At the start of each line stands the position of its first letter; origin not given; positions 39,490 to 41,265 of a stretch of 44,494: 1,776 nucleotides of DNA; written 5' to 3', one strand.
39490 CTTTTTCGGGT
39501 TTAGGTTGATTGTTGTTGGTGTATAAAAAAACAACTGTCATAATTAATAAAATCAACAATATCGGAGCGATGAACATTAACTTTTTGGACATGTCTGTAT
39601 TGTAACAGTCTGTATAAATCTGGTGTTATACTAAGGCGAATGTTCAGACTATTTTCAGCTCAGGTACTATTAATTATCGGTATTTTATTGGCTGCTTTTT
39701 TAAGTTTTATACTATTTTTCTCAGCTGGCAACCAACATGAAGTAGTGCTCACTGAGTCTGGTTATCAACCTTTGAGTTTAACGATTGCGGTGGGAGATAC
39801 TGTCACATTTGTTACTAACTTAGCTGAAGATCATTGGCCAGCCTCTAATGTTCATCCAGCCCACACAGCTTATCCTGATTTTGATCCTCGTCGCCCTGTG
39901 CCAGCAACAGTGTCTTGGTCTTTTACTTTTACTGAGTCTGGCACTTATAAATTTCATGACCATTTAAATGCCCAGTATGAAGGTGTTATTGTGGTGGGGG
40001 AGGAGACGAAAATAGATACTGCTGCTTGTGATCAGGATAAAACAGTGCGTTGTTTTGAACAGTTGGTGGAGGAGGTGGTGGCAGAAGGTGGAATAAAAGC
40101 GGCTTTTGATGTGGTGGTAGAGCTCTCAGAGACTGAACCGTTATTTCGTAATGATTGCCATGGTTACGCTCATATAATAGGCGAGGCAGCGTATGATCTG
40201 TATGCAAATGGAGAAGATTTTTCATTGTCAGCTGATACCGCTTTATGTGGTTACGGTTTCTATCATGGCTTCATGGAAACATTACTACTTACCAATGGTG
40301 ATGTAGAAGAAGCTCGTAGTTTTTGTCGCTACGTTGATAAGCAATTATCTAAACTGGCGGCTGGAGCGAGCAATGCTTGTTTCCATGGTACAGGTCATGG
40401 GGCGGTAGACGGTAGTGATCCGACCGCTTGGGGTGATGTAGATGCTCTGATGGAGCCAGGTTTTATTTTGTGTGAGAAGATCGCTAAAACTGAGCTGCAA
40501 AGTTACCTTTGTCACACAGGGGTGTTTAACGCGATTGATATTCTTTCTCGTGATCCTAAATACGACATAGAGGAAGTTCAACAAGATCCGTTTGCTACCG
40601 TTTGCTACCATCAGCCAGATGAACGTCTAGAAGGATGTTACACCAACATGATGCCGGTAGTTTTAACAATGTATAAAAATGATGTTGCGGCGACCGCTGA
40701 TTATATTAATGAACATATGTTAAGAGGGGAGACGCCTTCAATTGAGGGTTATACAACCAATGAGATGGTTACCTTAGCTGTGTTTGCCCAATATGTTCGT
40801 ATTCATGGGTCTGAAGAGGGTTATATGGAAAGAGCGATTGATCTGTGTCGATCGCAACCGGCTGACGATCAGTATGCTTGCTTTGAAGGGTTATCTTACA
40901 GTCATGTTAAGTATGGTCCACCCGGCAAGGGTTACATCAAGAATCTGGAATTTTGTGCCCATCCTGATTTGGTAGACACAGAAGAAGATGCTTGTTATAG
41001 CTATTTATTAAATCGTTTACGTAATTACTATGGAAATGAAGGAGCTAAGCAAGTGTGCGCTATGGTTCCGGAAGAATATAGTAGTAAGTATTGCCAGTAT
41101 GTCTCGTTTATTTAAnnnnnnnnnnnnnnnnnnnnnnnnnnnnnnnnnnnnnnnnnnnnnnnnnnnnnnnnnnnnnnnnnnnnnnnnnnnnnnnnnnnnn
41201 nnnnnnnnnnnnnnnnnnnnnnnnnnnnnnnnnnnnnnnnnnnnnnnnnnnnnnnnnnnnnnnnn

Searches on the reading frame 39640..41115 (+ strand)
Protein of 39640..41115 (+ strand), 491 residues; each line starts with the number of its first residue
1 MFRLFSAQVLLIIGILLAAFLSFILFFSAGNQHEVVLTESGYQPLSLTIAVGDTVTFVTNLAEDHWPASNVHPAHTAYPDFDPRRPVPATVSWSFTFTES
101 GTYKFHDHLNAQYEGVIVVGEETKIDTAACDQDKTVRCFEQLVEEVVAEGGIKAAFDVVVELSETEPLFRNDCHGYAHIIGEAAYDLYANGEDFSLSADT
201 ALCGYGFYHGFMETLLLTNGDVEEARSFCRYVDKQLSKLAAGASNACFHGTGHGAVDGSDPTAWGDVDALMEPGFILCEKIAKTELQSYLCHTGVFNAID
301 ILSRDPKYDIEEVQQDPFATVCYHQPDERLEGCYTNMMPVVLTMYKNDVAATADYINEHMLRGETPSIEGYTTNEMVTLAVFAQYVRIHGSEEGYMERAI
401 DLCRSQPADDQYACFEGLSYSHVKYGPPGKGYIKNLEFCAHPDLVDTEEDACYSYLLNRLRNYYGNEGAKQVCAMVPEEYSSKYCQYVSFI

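Call 67: search_protein_families(library=pfam, proteins=[window:39640-41115:+], max_evalue=0.001)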
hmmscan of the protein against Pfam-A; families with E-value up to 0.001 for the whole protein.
window:39640-41115:+ (491 aa): 1 family
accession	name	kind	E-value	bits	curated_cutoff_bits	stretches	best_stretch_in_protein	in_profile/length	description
PF13473.12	Cupredoxin_1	-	5.6e-05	23.6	27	1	15-119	5-104/104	Cupredoxin-like domain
